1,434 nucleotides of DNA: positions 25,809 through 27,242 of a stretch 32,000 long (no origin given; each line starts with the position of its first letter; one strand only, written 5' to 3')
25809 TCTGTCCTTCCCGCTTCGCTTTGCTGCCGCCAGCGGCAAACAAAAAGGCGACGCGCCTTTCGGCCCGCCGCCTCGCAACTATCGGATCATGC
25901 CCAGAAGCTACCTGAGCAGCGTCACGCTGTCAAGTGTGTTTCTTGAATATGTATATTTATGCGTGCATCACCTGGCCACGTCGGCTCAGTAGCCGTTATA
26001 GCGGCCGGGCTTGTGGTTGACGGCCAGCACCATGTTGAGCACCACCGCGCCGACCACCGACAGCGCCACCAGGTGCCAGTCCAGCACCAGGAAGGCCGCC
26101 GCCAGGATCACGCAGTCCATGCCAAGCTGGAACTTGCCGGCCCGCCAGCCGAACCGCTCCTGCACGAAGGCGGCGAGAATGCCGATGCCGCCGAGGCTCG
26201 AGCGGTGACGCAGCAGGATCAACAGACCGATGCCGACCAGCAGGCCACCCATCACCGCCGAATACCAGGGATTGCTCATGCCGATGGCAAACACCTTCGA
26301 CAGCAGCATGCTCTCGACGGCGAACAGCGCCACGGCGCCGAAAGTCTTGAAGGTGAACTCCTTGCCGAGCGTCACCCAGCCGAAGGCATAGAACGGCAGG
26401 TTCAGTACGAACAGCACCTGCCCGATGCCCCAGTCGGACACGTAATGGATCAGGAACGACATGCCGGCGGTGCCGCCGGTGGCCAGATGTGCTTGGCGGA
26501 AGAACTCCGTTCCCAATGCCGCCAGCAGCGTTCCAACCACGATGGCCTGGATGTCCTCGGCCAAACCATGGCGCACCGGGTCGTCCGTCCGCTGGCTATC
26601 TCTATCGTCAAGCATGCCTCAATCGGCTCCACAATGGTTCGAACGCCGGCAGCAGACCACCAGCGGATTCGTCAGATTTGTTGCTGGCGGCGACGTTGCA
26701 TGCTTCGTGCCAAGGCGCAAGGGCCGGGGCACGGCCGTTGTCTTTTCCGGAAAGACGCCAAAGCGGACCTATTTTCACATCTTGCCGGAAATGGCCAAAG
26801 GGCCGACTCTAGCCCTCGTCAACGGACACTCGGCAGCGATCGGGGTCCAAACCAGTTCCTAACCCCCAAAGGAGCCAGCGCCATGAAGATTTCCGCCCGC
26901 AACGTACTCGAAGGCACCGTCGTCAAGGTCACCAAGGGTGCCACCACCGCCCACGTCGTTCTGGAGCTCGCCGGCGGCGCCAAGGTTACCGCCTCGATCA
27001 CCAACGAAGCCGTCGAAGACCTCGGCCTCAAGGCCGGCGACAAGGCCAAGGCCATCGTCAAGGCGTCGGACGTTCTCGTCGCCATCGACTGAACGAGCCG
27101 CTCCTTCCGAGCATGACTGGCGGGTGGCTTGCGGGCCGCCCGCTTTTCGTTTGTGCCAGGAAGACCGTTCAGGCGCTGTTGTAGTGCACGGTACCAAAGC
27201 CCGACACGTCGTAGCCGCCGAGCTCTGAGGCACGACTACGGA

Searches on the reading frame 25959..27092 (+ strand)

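Call 4: search_protein_families(library=pfam, proteins=[window:25959-27092:+], max_evalue=0.01)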
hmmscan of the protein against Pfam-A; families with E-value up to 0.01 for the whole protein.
window:25959-27092:+ (377 aa): 1 family
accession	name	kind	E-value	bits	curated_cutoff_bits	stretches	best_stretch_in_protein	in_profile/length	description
PF03459.23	TOBE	-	2.3e-14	53.8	22.3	1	312-373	2-63/64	TOBE domain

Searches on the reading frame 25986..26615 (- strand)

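Call 71: search_protein_families(library=pfam, proteins=[window:25986-26615:-], max_evalue=0.001)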
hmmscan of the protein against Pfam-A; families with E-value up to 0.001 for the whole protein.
window:25986-26615:- (209 aa): 1 family
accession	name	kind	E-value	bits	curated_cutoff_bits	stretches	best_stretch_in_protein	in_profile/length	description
PF02588.21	YitT_membrane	-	1e-35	123.4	24.3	1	22-197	2-177/205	Uncharacterised 5xTM membrane BCR, YitT family COG1284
